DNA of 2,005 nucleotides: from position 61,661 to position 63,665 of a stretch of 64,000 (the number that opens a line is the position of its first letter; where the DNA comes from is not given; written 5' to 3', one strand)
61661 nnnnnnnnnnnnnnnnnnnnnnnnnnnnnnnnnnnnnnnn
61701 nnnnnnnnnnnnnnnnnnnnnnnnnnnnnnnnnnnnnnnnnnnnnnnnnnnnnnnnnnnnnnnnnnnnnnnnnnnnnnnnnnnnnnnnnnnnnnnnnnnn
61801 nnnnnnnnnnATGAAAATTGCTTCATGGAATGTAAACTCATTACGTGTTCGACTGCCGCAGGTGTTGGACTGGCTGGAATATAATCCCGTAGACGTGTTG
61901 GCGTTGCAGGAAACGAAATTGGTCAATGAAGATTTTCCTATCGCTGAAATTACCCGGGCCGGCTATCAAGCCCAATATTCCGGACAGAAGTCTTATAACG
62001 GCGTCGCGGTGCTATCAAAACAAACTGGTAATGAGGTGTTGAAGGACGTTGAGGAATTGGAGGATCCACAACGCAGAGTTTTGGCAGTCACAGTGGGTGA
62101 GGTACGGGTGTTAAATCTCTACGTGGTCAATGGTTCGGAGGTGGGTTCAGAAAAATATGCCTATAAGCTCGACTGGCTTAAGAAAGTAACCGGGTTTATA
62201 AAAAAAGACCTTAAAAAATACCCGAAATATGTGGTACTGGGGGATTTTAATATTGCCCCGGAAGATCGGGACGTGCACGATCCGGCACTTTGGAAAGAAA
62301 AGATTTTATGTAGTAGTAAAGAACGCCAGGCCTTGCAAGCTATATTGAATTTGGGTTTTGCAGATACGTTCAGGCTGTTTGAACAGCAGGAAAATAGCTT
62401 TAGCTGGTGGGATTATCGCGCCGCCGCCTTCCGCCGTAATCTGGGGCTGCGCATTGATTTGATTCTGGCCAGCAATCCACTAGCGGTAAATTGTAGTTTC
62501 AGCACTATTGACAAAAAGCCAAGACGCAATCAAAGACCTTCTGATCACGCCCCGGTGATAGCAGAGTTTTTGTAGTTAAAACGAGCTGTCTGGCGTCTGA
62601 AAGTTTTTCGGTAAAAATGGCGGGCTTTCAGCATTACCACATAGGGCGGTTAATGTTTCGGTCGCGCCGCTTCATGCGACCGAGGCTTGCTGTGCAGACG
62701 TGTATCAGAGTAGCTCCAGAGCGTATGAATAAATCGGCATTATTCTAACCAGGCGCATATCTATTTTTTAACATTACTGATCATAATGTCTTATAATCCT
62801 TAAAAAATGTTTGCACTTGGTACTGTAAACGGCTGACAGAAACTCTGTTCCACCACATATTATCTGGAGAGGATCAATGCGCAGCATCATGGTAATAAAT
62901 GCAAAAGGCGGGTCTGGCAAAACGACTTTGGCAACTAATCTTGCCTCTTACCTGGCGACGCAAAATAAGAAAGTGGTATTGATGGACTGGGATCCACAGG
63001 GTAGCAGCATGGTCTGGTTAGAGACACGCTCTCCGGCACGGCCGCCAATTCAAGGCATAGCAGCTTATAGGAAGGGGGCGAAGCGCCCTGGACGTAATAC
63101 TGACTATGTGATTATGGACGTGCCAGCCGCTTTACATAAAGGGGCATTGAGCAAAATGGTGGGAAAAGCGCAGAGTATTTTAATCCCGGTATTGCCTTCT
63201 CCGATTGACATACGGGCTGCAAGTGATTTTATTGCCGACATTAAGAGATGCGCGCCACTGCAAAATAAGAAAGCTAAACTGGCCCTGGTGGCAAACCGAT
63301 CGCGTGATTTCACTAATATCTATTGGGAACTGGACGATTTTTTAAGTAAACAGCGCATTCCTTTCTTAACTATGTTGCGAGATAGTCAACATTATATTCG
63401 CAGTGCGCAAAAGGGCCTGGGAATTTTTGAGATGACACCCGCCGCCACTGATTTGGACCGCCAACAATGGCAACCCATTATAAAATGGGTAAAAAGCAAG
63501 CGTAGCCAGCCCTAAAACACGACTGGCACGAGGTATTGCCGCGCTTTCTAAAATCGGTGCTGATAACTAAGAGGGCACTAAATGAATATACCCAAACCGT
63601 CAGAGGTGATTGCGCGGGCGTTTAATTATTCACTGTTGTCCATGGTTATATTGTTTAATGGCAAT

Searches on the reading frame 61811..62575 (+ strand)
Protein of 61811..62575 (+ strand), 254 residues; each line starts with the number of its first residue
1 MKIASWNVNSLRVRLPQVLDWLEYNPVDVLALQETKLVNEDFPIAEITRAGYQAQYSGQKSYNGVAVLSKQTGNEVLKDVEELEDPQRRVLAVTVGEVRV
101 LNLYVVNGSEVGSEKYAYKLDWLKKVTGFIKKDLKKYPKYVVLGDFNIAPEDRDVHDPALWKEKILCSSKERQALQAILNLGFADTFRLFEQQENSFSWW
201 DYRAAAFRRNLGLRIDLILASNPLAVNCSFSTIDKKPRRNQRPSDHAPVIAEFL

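Call 32: search_protein_families(library=ncbifam, proteins=[window:61811-62575:+], max_evalue=1e-8)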
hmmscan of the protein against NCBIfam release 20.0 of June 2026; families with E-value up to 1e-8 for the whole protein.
window:61811-62575:+ (254 aa): 4 families
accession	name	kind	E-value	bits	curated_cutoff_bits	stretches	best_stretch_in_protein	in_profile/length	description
TIGR00195.1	exoDNase_III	equivalog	8.8e-84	281.1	182.55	1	1-253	1-254/254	exodeoxyribonuclease III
TIGR00633.1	xth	equivalog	1.3e-78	264.1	99.05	1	1-253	1-254/255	exodeoxyribonuclease III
NF008733.0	PRK11756.1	equivalog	4.2e-58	196.7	280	1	1-253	1-267/269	exodeoxyribonuclease III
NF010489.0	PRK13911.1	equivalog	6.2e-30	104.7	503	1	1-252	1-248/250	exodeoxyribonuclease III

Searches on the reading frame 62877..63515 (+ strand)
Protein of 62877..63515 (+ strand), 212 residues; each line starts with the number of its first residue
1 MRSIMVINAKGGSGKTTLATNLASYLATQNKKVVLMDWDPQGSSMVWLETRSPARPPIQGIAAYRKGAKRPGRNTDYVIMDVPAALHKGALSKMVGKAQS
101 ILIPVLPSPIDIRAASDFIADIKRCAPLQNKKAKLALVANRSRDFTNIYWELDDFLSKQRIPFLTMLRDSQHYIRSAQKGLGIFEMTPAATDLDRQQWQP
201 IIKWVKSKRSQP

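Call 32: search_protein_families(library=ncbifam, proteins=[window:62877-63515:+], max_evalue=1e-8)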
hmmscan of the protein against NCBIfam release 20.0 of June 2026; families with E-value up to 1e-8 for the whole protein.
window:62877-63515:+ (212 aa): 6 families
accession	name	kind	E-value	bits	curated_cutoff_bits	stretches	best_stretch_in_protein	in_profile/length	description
NF041546.1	ParA_partition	equivalog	1.4e-38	132.5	180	1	4-189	2-190/203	ParA family partition ATPase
TIGR03453.1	partition_RepA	equivalog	2e-12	46.7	348.45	0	4-43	107-146/387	plasmid partitioning protein RepA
TIGR01968.1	minD_bact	equivalog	2.4e-12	46.8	212.9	0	3-39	3-39/261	septum site-determining protein MinD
NF010443.0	PRK13869.1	subfamily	2e-10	40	446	0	3-45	123-165/405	plasmid-partitioning protein RepA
TIGR01969.1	minD_arch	subfamily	8.4e-10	38.2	201.75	0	2-39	1-38/251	cell division ATPase MinD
TIGR03371.1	cellulose_yhjQ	equivalog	1.3e-09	37.9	157.85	1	1-42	1-42/246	cellulose biosynthesis protein BcsQ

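Call 60: find_encoding_contigs(protein=window:62877-63515:+, flank=10000, max_places=4)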
Protein window:62877-63515:+ (212 aa): no gene with exactly this product is on record in the collection.
